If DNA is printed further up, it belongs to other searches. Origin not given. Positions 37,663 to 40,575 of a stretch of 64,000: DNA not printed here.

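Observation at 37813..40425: DhaM-EIIA(Man)-like, HPr and full Enzyme I fused in one 870-aa polypeptide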

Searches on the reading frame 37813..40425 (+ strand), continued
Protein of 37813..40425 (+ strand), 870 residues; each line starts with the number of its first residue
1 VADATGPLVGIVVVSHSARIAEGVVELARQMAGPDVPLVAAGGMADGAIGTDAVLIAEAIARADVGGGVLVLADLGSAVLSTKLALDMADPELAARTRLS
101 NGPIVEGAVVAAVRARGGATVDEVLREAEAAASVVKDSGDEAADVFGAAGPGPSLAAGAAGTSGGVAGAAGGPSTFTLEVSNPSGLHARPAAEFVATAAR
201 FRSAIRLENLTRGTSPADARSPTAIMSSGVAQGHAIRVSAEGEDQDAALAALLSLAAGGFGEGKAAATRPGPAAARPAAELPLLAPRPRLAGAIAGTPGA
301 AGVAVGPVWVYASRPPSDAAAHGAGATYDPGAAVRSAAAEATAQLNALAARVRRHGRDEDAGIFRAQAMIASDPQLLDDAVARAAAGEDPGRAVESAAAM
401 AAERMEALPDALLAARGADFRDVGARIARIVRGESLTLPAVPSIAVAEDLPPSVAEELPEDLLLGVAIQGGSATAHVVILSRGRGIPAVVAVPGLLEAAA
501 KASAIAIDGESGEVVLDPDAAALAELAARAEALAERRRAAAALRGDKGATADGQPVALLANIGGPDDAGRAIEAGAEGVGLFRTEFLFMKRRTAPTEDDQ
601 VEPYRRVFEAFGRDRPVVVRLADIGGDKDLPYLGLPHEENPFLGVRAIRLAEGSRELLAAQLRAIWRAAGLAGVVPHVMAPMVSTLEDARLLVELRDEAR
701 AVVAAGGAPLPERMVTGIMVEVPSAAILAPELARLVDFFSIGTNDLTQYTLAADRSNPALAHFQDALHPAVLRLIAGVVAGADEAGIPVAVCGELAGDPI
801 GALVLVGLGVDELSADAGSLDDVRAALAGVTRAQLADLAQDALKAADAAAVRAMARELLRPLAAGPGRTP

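Call 17: search_solved_structures(query=window:37813-40425:+, max_evalue=0.00001, show_alignments=3)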
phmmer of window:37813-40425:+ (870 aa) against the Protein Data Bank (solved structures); distinct sequences matched with E-value up to 0.00001: 62 (the best 60 are shown).
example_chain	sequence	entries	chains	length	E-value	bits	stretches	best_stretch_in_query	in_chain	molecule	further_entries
2hro_A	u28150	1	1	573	6.1e-99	336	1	332-855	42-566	Phosphoenolpyruvate-protein phosphotransferase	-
2kx9_A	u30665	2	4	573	1.2e-91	311.9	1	336-844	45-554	Phosphoenolpyruvate-protein phosphotransferase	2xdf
2hwg_A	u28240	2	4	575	1.2e-91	311.8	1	336-844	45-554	Phosphoenolpyruvate-protein phosphotransferase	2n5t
2wqd_A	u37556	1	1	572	3e-91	310.6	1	343-848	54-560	PHOSPHOENOLPYRUVATE-PROTEIN PHOSPHOTRANSFERASE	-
2l5h_A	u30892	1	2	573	1.7e-90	308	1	336-844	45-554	Phosphoenolpyruvate-protein phosphotransferase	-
2xz7_A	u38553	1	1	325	3.7e-84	287.1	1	548-861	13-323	PHOSPHOENOLPYRUVATE-PROTEIN KINASE (PTS SYSTEM EI COMPONENT IN BACTERIA)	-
2bg5_A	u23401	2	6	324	3.7e-84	287.1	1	548-861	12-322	PHOSPHOENOLPYRUVATE-PROTEIN KINASE | PHOSPHOENOLPYRUVATE-PROTEIN KINASE (PTS SYSTEM EI COMPONENT IN BACTERIA)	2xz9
6vbj_A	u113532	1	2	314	9.8e-84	285.7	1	549-861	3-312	Phosphoenolpyruvate-protein phosphotransferase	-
6vu0_A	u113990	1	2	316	6e-71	243.4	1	549-844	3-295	PEP-protein phosphotransferase system enzyme I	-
6v9k_A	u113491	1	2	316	1.1e-70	242.6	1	549-844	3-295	Phosphoenolpyruvate-protein phosphotransferase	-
8a8e_A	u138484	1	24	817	3.7e-39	138.3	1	426-840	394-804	Phosphoenolpyruvate synthase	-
1vbg_A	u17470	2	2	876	2.6e-21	79.3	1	630-819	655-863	pyruvate,orthophosphate dikinase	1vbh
5jvj_A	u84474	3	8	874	4.2e-21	78.6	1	625-826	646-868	Pyruvate, phosphate dikinase, chloroplastic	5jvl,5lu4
9dae_A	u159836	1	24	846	4.7e-21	78.4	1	465-833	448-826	Phosphoenolpyruvate synthase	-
5jvn_A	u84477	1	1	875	1.2e-20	77.1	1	623-826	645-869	Pyruvate, phosphate dikinase, chloroplastic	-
3ct6_A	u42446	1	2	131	1.2e-13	53.9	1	9-129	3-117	PTS-dependent dihydroxyacetone kinase, phosphotransferase subunit dhaM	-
3cr3_C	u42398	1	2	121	1.7e-13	53.4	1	10-129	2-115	PTS-dependent dihydroxyacetone kinase, phosphotransferase subunit dhaM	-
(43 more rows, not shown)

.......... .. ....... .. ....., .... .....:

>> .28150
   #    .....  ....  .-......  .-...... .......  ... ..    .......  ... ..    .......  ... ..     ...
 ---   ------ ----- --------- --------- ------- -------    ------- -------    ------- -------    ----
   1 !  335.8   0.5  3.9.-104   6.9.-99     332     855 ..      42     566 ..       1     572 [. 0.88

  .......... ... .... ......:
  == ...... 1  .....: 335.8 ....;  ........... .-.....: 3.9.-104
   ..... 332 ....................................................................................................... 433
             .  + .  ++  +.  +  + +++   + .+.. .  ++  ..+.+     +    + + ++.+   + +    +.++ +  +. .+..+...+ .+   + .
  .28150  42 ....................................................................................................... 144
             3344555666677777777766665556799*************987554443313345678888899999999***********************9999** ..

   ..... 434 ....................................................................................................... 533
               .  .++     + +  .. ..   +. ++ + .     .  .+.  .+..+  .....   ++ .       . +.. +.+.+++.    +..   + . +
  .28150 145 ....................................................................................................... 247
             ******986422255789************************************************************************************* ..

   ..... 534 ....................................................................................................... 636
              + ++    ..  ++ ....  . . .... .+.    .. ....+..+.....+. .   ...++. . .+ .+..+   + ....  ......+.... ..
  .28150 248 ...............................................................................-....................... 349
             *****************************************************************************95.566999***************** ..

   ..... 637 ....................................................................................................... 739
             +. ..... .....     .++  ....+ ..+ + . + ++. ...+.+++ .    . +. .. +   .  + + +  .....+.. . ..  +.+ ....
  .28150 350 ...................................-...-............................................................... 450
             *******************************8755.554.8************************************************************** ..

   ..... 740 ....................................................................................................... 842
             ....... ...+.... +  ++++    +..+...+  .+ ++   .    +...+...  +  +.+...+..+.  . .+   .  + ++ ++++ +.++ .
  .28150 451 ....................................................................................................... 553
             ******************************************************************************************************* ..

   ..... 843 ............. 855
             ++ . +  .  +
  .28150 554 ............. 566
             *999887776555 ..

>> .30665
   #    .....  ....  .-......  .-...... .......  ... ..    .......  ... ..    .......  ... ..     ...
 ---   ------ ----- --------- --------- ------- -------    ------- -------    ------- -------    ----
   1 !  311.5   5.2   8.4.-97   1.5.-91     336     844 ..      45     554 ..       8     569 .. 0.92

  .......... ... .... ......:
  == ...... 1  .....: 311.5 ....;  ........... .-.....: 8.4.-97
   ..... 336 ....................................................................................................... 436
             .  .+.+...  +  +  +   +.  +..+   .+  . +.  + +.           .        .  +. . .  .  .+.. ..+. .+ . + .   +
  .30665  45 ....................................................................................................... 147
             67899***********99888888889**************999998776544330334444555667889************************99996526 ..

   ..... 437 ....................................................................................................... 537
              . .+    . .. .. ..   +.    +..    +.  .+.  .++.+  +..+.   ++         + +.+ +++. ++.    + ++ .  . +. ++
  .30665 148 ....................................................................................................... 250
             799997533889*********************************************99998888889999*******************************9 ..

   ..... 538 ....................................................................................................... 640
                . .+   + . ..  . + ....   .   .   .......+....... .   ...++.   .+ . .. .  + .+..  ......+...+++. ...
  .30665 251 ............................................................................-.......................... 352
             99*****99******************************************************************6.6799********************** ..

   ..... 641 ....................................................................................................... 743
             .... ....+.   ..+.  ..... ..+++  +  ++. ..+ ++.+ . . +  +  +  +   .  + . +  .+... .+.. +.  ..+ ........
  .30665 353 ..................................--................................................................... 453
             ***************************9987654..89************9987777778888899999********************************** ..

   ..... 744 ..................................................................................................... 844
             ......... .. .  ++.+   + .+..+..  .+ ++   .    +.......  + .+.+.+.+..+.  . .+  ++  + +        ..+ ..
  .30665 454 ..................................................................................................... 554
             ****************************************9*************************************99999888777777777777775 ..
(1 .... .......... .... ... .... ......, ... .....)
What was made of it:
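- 37840..38184 (+): EIIA-Man / DhaM-type domain (aa 10-124). The phosphohistidine His16 is the codon at 37858-37860; Asp74 is also conserved. Matches L. lactis DhaM structures 3ct6/3cr3 (call 17).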

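Call 18: find_encoding_contigs(protein=P0001, flank=10000, max_places=4)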
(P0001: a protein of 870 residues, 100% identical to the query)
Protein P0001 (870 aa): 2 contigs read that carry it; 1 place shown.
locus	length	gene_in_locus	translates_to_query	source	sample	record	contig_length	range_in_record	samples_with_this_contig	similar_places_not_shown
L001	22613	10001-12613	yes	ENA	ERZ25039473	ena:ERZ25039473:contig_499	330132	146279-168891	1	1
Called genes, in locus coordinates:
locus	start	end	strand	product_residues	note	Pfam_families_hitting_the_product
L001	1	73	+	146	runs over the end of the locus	PF03992:ABM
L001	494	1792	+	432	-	PF01988:VIT1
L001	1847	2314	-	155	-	PF00486:Trans_reg_C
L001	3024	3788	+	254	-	PF00230:MIP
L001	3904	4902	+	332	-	PF02733:Dak1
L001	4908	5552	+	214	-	PF02734:Dak2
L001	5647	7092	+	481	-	PF00370:FGGY_N, PF02782:FGGY_C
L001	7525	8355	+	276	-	PF01266:DAO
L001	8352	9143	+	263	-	PF13085:Fer2_3, PF13183:Fer4_8, PF13534:Fer4_17 (weak)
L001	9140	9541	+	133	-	PF01127:Sdh_cyt, PF02300:Fumarate_red_C (weak)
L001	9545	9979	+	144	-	PF01127:Sdh_cyt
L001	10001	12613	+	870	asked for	PF03610:EIIA-man, PF00381:PTS-HPr, PF05524:PEP-utilisers_N, PF00391:PEP-utilizers, PF02896:PEP-utilizers_C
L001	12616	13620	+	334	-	PF00248:Aldo_ket_red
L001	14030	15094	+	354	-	PF04198:Sugar-bind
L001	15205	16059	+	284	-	PF01116:F_bP_aldolase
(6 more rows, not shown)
